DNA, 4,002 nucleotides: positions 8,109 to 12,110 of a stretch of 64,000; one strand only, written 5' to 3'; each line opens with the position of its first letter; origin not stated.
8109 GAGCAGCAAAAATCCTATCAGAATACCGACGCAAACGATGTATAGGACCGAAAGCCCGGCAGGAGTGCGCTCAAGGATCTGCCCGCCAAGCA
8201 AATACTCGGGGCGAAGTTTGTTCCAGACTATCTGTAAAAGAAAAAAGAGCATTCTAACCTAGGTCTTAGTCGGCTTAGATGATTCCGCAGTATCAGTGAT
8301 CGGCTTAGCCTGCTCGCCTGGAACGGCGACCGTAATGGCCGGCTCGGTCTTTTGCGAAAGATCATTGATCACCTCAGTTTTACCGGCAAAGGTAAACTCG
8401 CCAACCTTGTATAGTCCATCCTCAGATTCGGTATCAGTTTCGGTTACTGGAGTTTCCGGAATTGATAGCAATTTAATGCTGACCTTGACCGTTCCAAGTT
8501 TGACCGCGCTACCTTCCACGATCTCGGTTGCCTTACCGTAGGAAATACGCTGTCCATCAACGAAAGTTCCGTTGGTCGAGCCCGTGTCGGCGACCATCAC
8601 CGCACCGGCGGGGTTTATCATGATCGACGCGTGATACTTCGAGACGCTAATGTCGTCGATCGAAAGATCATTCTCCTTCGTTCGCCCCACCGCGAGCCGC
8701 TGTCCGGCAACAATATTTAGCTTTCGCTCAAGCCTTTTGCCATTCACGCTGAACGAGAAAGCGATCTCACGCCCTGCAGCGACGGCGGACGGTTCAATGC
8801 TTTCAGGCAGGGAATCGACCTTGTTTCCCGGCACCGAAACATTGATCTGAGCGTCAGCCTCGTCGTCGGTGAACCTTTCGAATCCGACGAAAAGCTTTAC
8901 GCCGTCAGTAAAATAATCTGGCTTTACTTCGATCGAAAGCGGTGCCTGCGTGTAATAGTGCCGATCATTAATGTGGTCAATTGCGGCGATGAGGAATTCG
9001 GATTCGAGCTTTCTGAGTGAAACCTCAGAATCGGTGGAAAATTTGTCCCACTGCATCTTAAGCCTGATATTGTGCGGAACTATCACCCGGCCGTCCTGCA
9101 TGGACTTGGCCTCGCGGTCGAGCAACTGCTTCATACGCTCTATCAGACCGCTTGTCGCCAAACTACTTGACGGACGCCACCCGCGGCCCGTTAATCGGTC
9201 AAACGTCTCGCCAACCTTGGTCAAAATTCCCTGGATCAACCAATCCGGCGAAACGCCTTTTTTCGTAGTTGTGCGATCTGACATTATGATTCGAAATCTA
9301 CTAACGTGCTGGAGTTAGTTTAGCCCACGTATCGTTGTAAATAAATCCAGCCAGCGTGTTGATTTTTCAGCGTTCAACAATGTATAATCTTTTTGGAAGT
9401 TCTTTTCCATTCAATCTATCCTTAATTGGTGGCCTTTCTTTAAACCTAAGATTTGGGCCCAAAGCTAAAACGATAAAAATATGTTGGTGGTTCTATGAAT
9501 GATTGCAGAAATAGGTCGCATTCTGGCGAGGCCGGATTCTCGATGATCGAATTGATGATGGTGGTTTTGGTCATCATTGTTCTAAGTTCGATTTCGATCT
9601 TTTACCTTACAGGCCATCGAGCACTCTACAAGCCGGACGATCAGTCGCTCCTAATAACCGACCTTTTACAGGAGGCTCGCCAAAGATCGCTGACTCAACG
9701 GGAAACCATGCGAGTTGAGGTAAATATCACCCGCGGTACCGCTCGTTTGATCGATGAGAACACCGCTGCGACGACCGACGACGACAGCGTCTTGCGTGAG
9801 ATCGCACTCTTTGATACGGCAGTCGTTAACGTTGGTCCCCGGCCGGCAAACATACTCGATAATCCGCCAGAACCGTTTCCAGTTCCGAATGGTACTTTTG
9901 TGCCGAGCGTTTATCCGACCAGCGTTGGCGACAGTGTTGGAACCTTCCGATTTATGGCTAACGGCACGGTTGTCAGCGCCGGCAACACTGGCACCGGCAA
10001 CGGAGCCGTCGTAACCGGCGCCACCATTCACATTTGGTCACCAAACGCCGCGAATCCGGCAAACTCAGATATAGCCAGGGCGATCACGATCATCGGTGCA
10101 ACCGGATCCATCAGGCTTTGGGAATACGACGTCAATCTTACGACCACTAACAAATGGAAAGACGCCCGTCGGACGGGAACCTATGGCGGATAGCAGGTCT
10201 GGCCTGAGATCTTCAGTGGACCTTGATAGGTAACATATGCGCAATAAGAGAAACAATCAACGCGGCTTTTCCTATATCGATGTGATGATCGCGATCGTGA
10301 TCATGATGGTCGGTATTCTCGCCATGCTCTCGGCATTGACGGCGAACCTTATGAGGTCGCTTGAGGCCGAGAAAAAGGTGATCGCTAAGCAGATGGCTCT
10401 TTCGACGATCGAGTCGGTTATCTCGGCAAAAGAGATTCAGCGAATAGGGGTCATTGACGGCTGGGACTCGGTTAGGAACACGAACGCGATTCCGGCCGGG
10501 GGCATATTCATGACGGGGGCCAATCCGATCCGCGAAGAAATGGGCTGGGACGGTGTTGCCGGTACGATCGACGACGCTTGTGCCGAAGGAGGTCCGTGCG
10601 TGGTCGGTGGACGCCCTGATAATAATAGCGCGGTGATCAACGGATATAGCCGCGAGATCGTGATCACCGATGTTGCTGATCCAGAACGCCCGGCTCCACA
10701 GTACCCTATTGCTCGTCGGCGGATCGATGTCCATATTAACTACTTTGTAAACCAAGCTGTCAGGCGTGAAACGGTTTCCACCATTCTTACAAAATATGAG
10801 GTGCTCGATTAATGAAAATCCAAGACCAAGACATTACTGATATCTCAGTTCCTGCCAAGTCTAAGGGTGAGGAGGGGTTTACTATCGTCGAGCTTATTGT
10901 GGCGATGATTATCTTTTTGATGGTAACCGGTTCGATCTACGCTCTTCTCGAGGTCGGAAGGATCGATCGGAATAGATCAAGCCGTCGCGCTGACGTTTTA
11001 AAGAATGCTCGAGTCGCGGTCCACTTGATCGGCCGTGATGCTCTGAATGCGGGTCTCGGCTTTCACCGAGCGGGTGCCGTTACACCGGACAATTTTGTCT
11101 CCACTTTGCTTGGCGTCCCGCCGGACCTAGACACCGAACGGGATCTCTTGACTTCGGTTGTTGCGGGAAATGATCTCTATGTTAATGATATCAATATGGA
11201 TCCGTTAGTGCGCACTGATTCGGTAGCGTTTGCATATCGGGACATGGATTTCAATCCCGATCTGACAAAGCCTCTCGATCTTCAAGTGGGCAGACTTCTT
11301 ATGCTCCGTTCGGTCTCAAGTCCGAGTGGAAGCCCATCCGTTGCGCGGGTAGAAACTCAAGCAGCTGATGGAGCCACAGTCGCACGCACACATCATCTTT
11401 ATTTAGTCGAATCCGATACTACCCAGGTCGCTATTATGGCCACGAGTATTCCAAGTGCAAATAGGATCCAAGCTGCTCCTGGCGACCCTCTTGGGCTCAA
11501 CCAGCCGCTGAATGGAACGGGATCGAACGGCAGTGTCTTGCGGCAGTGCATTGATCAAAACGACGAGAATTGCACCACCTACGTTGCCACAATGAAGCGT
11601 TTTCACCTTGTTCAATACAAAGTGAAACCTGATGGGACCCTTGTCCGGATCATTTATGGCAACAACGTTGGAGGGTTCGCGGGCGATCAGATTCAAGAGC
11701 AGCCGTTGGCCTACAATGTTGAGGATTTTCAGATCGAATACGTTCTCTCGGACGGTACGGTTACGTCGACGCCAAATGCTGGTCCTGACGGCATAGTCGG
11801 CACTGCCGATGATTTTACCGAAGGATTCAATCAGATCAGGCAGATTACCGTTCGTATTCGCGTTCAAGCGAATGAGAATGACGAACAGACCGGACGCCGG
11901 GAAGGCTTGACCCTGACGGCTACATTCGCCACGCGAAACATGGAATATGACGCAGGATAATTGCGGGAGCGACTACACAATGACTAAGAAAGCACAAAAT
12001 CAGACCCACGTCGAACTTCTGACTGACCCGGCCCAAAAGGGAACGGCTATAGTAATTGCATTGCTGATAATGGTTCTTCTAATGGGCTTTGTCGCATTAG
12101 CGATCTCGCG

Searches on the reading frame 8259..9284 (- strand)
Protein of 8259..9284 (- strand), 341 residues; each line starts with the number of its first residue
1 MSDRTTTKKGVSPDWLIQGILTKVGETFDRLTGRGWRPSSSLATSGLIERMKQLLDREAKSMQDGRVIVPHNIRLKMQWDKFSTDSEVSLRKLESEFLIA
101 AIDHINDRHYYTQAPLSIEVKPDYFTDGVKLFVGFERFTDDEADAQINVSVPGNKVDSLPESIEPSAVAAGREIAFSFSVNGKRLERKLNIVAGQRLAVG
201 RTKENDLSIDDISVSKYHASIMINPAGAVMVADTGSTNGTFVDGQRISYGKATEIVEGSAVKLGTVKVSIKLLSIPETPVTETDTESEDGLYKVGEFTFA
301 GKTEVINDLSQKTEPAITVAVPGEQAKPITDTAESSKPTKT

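Call 66: search_protein_families(library=pfam, proteins=[window:8259-9284:-], max_evalue=0.001)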
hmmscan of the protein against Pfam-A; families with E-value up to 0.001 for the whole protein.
window:8259-9284:- (341 aa): 2 families
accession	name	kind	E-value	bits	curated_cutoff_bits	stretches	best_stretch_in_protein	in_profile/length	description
PF00498.31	FHA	-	3.3e-16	59.9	20.7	1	199-264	3-67/67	FHA domain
PF16697.10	Yop-YscD_cpl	-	1.4e-11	44.9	33.2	1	192-269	14-89/94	Inner membrane component of T3SS, cytoplasmic domain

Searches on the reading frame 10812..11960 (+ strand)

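Call 66: search_protein_families(library=pfam, proteins=[window:10812-11960:+], max_evalue=0.001)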
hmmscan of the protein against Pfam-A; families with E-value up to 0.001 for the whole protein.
window:10812-11960:+ (382 aa): 1 family
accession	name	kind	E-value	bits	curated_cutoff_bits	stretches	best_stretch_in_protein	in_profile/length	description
PF07963.17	N_methyl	-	2.9e-05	23.9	21.2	1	19-43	3-27/27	Prokaryotic N-terminal methylation motif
